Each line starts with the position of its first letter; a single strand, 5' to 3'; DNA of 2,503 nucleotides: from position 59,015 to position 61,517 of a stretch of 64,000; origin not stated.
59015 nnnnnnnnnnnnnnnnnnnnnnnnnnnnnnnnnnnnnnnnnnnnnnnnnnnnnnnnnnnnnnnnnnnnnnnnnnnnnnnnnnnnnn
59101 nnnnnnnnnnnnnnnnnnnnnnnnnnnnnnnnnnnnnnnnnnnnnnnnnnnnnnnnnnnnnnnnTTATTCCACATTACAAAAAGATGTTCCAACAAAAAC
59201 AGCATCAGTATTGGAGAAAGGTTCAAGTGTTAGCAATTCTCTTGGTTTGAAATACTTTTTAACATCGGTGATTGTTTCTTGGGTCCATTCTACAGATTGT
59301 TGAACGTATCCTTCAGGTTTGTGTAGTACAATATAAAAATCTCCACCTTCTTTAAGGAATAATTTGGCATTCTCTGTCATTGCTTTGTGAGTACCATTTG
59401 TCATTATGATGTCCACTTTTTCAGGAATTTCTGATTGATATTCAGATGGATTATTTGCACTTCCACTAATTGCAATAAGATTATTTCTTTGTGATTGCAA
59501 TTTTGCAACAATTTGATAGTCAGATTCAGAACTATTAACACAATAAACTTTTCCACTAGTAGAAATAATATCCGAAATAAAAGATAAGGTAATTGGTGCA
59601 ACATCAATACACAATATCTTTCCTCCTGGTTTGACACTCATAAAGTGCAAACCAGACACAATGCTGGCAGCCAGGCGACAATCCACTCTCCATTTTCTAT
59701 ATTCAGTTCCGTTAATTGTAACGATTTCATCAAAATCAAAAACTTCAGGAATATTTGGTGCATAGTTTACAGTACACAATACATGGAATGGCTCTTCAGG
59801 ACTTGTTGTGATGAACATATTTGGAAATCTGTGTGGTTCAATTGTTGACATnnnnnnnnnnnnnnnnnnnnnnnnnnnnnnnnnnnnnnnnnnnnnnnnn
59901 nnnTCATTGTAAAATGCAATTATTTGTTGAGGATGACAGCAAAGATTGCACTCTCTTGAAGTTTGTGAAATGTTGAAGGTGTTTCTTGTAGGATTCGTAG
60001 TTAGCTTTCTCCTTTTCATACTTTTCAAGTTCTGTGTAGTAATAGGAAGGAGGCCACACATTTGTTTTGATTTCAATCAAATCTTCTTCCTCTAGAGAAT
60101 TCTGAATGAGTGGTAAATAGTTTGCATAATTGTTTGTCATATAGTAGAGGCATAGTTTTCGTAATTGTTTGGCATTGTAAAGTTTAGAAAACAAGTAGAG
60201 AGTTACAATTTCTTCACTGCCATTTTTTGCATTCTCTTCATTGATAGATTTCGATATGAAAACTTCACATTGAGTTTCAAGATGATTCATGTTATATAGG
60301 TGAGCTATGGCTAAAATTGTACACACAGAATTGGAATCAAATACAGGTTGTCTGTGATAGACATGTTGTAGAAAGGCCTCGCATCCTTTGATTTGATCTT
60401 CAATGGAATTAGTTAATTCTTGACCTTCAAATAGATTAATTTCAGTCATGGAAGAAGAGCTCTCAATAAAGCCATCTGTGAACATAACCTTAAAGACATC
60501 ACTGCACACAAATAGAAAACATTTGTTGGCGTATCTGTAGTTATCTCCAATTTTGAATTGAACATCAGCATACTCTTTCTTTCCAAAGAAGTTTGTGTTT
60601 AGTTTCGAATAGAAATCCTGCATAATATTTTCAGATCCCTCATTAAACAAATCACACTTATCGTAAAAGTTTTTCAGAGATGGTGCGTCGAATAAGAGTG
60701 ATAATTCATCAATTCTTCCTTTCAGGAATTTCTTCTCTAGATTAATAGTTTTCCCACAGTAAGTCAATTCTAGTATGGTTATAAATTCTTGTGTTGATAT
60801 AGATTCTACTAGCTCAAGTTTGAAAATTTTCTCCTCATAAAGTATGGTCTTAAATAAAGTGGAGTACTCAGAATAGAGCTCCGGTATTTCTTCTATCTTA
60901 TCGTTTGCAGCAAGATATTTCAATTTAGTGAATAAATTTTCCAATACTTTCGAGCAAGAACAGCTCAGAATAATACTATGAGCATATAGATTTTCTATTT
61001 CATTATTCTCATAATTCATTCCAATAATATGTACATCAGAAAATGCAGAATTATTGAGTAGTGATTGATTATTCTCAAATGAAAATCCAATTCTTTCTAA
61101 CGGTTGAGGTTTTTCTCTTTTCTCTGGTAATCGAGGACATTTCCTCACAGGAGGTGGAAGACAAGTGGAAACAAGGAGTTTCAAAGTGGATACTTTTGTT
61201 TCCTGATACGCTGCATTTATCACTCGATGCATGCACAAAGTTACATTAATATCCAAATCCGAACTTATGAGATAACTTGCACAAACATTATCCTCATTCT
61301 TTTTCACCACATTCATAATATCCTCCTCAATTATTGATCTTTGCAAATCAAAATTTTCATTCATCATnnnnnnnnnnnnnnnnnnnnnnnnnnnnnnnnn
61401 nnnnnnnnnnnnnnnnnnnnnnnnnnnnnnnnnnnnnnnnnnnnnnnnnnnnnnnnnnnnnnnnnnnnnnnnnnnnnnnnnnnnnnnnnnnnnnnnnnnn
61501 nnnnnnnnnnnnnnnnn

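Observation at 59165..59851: Divergent fibrillarin paralogue without GAR domain and with a degenerate SAM-binding motif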

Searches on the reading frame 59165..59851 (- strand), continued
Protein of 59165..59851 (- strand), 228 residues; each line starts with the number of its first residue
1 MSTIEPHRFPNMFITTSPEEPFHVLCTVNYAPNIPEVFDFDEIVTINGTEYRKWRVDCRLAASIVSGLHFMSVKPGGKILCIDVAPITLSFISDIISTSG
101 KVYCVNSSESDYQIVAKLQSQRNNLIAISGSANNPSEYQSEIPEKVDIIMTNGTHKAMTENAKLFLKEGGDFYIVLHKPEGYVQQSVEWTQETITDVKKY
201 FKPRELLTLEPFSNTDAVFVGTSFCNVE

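Call 72: search_protein_families(library=pfam, proteins=[P0054, P0002, P0099, P0121, P0018, P0115, P0078], max_evalue=0.01)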
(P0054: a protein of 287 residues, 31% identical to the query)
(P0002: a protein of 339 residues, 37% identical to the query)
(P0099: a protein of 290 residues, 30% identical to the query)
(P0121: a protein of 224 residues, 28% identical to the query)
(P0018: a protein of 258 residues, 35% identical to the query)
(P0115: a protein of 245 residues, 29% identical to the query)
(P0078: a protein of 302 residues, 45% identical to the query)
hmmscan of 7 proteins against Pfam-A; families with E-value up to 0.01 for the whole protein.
P0054 (287 aa): 1 family
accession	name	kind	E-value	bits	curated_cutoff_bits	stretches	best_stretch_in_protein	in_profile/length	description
PF01269.23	Fibrillarin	-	1.4e-15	57.5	27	1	88-231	34-177/227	Fibrillarin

P0002 (339 aa): 4 families
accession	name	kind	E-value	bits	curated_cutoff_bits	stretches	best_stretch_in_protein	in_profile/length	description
PF01269.23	Fibrillarin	-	6.8e-49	166.5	27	1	98-327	2-224/227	Fibrillarin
PF18253.6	HipN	-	1.6e-05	25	23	1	26-57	4-34/42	Hsp70-interacting protein N N-terminal domain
PF01189.24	Methyltr_RsmB-F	-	0.00047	20.3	27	1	188-261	24-96/199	16S rRNA methyltransferase RsmB/F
PF13847.12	Methyltransf_31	-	0.0039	17.3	27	1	170-283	3-113/145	Methyltransferase domain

P0099 (290 aa): 1 family
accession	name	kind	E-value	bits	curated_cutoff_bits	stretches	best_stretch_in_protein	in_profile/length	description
PF01269.23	Fibrillarin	-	2.2e-28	99.4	27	1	64-284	2-225/227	Fibrillarin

P0121 (224 aa): 1 family
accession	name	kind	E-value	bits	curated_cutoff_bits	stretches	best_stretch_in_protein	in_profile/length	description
PF01269.23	Fibrillarin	-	6.5e-35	120.8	27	1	11-222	1-225/227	Fibrillarin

P0018 (258 aa): 1 family
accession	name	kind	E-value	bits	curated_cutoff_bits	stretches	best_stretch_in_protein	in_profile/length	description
PF01269.23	Fibrillarin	-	1e-39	136.5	27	1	19-256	4-226/227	Fibrillarin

P0115 (245 aa): 1 family
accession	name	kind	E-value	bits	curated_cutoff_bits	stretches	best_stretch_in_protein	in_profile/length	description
PF01269.23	Fibrillarin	-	5.2e-23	81.8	27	1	5-242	3-226/227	Fibrillarin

P0078 (302 aa): 1 family
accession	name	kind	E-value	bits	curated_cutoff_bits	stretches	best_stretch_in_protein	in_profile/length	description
PF01269.23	Fibrillarin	-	5.2e-18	65.5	27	1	11-117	3-100/227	Fibrillarin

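Call 77: find_encoding_contigs(protein=P0286, flank=3000, max_places=5)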
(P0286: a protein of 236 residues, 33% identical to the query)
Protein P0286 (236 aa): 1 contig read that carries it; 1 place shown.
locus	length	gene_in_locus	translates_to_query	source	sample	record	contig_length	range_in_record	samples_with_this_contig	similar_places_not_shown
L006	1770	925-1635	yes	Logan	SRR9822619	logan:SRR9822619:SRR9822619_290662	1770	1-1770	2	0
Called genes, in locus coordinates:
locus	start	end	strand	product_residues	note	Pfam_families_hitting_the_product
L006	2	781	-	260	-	?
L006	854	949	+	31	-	-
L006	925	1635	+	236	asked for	PF01269:Fibrillarin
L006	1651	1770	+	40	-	?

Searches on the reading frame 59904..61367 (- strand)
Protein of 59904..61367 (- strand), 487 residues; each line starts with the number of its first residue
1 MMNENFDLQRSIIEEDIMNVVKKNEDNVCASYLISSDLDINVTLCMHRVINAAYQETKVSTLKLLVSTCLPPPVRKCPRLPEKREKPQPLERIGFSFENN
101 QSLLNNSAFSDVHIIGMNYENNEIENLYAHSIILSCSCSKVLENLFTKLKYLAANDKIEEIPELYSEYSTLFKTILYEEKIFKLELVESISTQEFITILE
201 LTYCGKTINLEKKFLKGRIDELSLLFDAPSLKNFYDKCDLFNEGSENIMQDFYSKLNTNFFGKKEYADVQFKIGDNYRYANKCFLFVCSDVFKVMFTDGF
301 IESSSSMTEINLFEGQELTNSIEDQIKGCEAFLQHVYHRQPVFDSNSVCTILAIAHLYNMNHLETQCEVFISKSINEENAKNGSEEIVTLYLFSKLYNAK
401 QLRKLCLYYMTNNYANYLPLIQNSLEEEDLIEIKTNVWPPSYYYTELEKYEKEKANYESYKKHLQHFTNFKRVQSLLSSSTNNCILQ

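Call 6: search_protein_families(library=pfam, proteins=[window:59904-61367:-], max_evalue=0.01)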
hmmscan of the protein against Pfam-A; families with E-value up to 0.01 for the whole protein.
window:59904-61367:- (487 aa): 2 families
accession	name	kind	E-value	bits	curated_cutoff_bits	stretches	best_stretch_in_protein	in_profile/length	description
PF00651.37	BTB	-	3.2e-16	59.9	20.5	1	260-374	4-109/110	BTB/POZ domain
PF24570.1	BACK_BPM_SPOP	-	0.0043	17.6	27.4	0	347-376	1-30/55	BPM/SPOP, BACK domain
